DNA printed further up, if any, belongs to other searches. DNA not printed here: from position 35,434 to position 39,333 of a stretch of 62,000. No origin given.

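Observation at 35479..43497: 2672-aa secreted protein with about 100 cysteines, ten C-x6-C motifs, three jelly-roll-like modules and a PKD-like end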

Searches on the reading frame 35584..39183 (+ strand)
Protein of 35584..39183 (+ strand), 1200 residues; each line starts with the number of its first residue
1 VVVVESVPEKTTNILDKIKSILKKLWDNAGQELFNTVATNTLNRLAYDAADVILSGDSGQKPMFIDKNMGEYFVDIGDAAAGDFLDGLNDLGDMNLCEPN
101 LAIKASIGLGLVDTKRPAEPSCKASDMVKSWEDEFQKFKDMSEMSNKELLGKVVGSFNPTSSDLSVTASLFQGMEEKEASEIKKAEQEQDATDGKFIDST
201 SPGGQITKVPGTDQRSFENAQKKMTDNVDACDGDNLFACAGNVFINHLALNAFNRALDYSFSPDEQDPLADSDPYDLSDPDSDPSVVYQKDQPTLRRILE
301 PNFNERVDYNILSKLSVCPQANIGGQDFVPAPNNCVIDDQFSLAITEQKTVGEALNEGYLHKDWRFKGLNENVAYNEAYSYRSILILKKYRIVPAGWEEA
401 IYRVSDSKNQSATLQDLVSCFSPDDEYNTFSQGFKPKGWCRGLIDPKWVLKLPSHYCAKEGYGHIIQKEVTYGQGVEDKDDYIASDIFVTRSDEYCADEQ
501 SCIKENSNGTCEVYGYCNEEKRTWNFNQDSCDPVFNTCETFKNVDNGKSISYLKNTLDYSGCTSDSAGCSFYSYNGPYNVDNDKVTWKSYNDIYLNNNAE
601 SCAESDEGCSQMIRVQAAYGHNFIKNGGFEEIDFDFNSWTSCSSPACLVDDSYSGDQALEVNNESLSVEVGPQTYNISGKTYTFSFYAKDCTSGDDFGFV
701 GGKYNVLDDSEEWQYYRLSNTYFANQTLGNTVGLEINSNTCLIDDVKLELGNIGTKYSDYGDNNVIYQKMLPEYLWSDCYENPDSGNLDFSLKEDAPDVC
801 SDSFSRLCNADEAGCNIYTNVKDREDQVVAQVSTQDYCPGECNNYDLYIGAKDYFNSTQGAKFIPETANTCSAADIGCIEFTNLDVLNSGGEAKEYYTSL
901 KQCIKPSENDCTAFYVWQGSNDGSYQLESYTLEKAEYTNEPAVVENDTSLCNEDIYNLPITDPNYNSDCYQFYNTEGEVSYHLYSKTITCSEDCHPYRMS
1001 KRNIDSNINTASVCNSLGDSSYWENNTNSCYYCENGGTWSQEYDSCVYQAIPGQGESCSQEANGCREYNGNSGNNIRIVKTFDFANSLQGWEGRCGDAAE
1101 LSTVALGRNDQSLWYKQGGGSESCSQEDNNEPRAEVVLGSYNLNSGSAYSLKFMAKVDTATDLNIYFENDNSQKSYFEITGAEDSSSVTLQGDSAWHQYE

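Call 43: search_solved_structures(query=A3, max_evalue=1, show_alignments=0)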
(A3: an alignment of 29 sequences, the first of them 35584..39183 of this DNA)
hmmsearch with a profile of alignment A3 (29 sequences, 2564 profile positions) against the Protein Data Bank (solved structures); distinct sequences matched with E-value up to 1: 17.
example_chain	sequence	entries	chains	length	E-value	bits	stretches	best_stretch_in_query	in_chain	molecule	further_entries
4d0q_A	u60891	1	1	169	6.4e-05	23.6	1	1123-1256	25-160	HYALURONATE LYASE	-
1gui_A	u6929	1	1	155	0.00017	22.2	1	1166-1966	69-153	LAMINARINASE 16A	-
4xup_A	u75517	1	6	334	0.00029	21.5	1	1112-1215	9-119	Endo-1,4-beta-xylanase C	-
4xuo_A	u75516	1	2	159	0.065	13.7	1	1112-1216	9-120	Endo-1,4-beta-xylanase C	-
4bj0_A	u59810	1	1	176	0.066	13.6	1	1812-1965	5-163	XYLANASE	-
2y6j_A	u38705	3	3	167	0.072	13.5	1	1812-1965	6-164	XYLANASE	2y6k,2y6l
2y64_A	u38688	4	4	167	0.084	13.3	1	1812-1965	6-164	XYLANASE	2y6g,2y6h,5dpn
1k42_A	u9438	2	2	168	0.095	13.1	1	1812-1966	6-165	Xylanase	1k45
3jxs_A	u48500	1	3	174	0.13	12.7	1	1812-1965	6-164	Xylanase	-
2zew_A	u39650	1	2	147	0.15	12.5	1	1142-1963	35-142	S-layer associated multidomain endoglucanase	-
2zey_A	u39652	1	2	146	0.16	12.4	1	1141-1963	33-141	S-layer associated multidomain endoglucanase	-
2zex_A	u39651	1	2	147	0.16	12.4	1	1143-1963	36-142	S-layer associated multidomain endoglucanase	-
3oea_A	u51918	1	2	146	0.2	12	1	1564-1963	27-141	S-layer associated multidomain endoglucanase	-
8xmz_A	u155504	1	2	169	0.22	11.9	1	651-771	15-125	T9SS C-terminal target domain-containing protein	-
3oeb_A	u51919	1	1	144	0.29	11.5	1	1855-1963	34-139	S-layer associated multidomain endoglucanase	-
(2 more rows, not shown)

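Call 54: predict_structure(alignment_id=A3)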
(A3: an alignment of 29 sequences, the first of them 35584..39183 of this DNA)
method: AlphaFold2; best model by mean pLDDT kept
length: 1200 residues; sequences in the alignment: 29
mean_pLDDT: 59.6   pTM: 0.34
mean pLDDT of the five models: 59.6, 59.2, 55.0, 53.7, 52.8
residues with pLDDT >= 90: 34; 70-90: 475; 50-70: 182; < 50: 509
segments of 3 or more residues with pLDDT < 50: 1-33, 45-73, 87-117, 122-178, 183-217, 219-309, 320-330, 455-562, 564-579, 583-607, 835-851, 859-874, 890-892, 1061-1076, 1121-1123, 1125-1128, 1181-1183
pLDDT, mean of each block of 10 residues (from residue 1): 29 41 44 50 47 29 34 51 52 37 24 36 46 41 41 33 30 39 43 26 25 41 46 38 46 41 27 31 30 30 31 65 42 71 81 85 76 70 74 76 73 85 79 74 81 47 34 44 39 31 37 34 30 34 38 41 45 44 45 29 44 73 79 67 70 83 83 77 91 88 86 89 77 87 88 66 64 80 75 78 73 74 73 53 35 60 38 56 69 71 81 78 66 86 85 80 74 87 88 86 77 87 84 87 87 69 35 46 79 76 71 72 50 74 63 81 82 72 61 75
secondary structure, 60 per line:
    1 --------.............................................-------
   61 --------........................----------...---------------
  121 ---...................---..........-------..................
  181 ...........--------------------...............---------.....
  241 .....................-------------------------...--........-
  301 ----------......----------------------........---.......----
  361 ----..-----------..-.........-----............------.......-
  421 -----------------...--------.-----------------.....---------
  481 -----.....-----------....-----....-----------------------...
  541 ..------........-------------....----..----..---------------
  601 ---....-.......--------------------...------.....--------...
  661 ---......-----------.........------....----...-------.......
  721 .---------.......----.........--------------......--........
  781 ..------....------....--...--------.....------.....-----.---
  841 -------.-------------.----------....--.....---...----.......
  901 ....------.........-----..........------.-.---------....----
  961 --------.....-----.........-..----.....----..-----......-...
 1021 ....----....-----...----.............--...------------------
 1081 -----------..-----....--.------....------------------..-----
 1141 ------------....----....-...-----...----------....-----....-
elements in order (helices of 4 or more, strands of 3 or more residues): H9-53 H69-92 H124-142 H146-155 H163-191 H212-226 H236-261 H292-299 H311-316 H339-346 H351-356 H381-389 H395-406 H414-419 E467-471 E486-490 E502-505 E511-514 E538-542 E549-553 H570-573 H604-607 E609-615 E658-660 E664-669 E681-689 E696-699 E704-706 E714-721 E731-737 E742-750 E765-770 H773-779 E780-782 E789-792 H799-802 E805-807 E816-820 E827-831 H873-876 E879-883 E894-904 E911-919 E925-934 H953-956 E969-973 E979-983 E995-999 H1011-1016 E1021-1024 E1029-1032 E1038-1040 E1045-1057 E1099-1102 E1112-1115 E1153-1156 E1161-1164 E1166-1168 E1174-1176 E1187-1190 E1196-1199

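Call 57: fold_search(model_id=the predicted structure, library=pdb)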
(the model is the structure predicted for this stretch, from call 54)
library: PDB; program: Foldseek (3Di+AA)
matches with E <= 10: 973; with E <= 0.001: 88
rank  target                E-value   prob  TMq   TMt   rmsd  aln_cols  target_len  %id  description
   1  6uwi_G                6.0e-06  1.00  0.08  0.13  21.8       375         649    8  Crystal structure of the Clostridium difficile translocase CDTb (released 2020-01-22)
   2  9jsi_F                8.2e-06  1.00  0.09  0.20   5.2       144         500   14  Clostridium perfringens iota toxin pore Ib in prepore II state (released 2025-05-14)
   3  2zey_A                8.2e-06  1.00  0.09  0.57   4.7       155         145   19  Family 16 carbohydrate binding module (released 2008-03-04)
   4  6uwi_D                9.1e-06  1.00  0.08  0.14  21.7       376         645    8  Crystal structure of the Clostridium difficile translocase CDTb (released 2020-01-22)
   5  6uwi_A                9.1e-06  1.00  0.08  0.14  21.8       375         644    8  Crystal structure of the Clostridium difficile translocase CDTb (released 2020-01-22)
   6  7vnn_D                1.0e-05  1.00  0.08  0.14  24.8       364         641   10  Complex structure of Clostridioides difficile enzymatic component (CDTa) and binding component (CDTb) pore with long s (released 2022-10-26)
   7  6uwi_E                1.0e-05  1.00  0.08  0.14  21.7       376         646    8  Crystal structure of the Clostridium difficile translocase CDTb (released 2020-01-22)
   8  8xmz_A                1.2e-05  1.00  0.09  0.65   4.1       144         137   19  Crystal structure of a novel porphyran-binding carbohydrate binding module (released 2024-01-17)
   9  7vnn_A                1.3e-05  1.00  0.07  0.13  24.5       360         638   10  Complex structure of Clostridioides difficile enzymatic component (CDTa) and binding component (CDTb) pore with long s (released 2022-10-26)
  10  2zex_B                1.6e-05  1.00  0.09  0.56   5.1       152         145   20  Family 16 carbohydrate binding module (released 2008-03-04)
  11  2zew_A                1.7e-05  1.00  0.09  0.57   4.9       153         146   20  Family 16 Cabohydrate Binding Domain Module 1 (released 2008-03-04)
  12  5w6h_A                1.7e-05  1.00  0.08  0.14   5.9       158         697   16  Crystal structure of Bacteriophage CBA120 tailspike protein 4 enzymatically active domain (TSP4dN, orf213) (released 2018-10-24)
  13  2zey_B                1.8e-05  1.00  0.08  0.55   5.0       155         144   19  Family 16 carbohydrate binding module (released 2008-03-04)
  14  3oea_A                2.5e-05  1.00  0.09  0.55   5.2       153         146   20  Crystal structure of the Q121E mutants of C.polysaccharolyticus CBM16-1 bound to cellopentaose (released 2010-08-25)
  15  3oeb_A                2.7e-05  1.00  0.09  0.58   4.9       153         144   20  Crystal structure of the Q121E mutant of C.polysaccharolyticus CBM16-1 bound to mannopentaose (released 2010-08-25)
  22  4xup_E                3.5e-05  1.00  0.07  0.47   6.3       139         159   16  Structure of the N-terminal CBM22-1-CBM22-2 tandem domain from Paenibacillus barcinonensis Xyn10C (released 2015-06-03)
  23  4xup_C                3.5e-05  1.00  0.07  0.47   5.7       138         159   17  Structure of the N-terminal CBM22-1-CBM22-2 tandem domain from Paenibacillus barcinonensis Xyn10C (released 2015-06-03)
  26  4xup_D                4.3e-05  1.00  0.07  0.25  22.8       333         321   12  Structure of the N-terminal CBM22-1-CBM22-2 tandem domain from Paenibacillus barcinonensis Xyn10C (released 2015-06-03)
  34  2zex_A                7.4e-05  1.00  0.09  0.54   5.3       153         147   21  Family 16 carbohydrate binding module (released 2008-03-04)
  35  4xup_F                7.4e-05  0.99  0.07  0.23  26.0       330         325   11  Structure of the N-terminal CBM22-1-CBM22-2 tandem domain from Paenibacillus barcinonensis Xyn10C (released 2015-06-03)
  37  4xup_A                7.8e-05  1.00  0.08  0.25  22.3       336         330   12  Structure of the N-terminal CBM22-1-CBM22-2 tandem domain from Paenibacillus barcinonensis Xyn10C (released 2015-06-03)
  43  4d0q                  9.6e-05  1.00  0.08  0.45   6.5       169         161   12  Hyaluronan Binding Module of the Streptococcal Pneumoniae Hyaluronate Lyase (released 2014-08-06)
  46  1gui_A                1.1e-04  1.00  0.09  0.52   5.6       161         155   17  CBM4 structure and function (released 2002-09-26)
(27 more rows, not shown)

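Call 64: search_protein_representatives(protein=window:35584-39183:+)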
Query: 1200 residues. Proteins with E-value up to 0.001 (for the whole library): 1374; up to 1e-10: 1249; up to 1e-30: 1085. The best 150 are listed.
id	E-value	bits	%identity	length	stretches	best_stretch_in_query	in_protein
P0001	0.0e+00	2796.7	100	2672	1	1-1200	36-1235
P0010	0.0e+00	1205.9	49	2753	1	2-1200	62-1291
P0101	4.6e-286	968.8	44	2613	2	12-1122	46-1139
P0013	1.6e-277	940.5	45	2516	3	38-1124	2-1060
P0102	3.5e-276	936.1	46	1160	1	13-1103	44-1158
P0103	5.0e-274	929.0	45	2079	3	277-1135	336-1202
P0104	4.8e-272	922.4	43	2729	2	11-1200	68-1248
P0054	2.4e-270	916.8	43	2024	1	6-1200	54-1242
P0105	1.1e-265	901.4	43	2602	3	14-1121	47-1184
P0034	5.6e-263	892.4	46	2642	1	14-1200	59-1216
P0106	9.0e-260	881.8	42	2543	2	11-1121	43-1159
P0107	4.0e-257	873.0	42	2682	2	94-1199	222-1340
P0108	5.6e-255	865.9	42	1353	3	92-631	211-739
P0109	1.5e-251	854.5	41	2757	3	662-1200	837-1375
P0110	3.0e-249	846.9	41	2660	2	94-1178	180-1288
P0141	1.3e-220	752.1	43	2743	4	739-1095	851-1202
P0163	2.0e-209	715.0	40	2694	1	25-1099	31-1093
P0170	8.6e-207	706.3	41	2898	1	22-1173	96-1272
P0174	5.3e-205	700.4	42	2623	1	19-1093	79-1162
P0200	1.9e-193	662.1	41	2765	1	30-1093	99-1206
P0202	1.2e-192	659.4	39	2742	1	14-1104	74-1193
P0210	3.9e-187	641.2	40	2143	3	479-1095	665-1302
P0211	1.5e-186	639.3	39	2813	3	484-1105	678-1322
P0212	2.1e-185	635.4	41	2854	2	26-1095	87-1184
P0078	2.6e-182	625.2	39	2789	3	484-1095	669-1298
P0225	2.9e-179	615.1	39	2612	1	10-1093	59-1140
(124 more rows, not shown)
